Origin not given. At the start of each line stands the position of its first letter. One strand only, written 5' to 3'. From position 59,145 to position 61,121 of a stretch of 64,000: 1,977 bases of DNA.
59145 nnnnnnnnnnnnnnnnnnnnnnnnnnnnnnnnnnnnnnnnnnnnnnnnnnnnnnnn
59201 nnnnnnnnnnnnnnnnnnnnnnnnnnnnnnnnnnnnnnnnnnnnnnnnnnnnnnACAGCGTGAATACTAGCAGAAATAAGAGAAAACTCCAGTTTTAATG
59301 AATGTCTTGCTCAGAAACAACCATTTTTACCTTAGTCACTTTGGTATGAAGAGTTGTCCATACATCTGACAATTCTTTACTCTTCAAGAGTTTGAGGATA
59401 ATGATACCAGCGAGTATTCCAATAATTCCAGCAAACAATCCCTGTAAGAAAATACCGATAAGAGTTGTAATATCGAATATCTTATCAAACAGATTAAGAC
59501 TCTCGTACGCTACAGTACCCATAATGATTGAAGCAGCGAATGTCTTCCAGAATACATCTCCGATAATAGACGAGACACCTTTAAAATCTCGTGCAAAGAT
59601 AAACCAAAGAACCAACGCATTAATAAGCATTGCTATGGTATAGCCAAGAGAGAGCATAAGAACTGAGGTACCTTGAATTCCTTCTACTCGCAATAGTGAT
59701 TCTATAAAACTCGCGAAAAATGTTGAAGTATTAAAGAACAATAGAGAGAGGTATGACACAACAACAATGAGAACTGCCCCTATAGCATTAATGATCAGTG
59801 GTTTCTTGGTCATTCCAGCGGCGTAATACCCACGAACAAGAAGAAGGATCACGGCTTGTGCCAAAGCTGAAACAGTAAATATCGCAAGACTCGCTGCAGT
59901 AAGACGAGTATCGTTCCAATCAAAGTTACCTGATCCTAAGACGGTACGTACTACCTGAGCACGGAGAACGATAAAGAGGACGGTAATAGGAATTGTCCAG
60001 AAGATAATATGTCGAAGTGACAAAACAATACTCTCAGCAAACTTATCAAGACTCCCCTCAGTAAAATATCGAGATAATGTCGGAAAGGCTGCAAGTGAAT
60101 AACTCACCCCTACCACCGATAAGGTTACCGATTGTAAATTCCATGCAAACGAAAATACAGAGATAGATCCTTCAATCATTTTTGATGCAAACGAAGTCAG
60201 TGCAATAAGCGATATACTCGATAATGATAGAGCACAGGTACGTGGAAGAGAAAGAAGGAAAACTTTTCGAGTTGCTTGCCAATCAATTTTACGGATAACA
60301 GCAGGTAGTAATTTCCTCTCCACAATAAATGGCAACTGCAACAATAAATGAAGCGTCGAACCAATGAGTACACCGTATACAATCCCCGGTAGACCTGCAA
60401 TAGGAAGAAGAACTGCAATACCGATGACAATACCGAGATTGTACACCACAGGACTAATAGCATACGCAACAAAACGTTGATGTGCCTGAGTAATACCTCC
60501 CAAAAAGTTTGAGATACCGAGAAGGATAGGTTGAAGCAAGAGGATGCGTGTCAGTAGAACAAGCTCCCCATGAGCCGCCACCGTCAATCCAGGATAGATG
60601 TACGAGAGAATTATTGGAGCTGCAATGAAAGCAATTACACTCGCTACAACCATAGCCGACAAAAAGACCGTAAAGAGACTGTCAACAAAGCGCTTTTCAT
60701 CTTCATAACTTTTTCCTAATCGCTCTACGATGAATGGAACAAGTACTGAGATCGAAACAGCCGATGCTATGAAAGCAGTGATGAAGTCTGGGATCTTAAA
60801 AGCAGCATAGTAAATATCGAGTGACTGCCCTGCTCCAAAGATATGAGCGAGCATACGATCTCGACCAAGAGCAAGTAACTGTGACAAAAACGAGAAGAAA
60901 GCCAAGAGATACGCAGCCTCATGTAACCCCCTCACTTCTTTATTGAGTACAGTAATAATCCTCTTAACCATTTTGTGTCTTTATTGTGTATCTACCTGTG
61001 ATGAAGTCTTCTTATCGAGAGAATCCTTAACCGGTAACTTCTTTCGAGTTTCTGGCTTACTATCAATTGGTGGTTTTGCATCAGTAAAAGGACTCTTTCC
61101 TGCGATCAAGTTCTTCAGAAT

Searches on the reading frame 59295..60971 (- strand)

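Call 61: search_protein_families(library=pfam, proteins=[window:59295-60971:-], max_evalue=0.001)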
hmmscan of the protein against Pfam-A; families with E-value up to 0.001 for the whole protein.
window:59295-60971:- (558 aa): 1 family
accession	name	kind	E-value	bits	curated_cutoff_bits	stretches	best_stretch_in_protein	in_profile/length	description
PF03023.19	MurJ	-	1.8e-59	202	27.4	1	41-499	1-440/451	Lipid II flippase MurJ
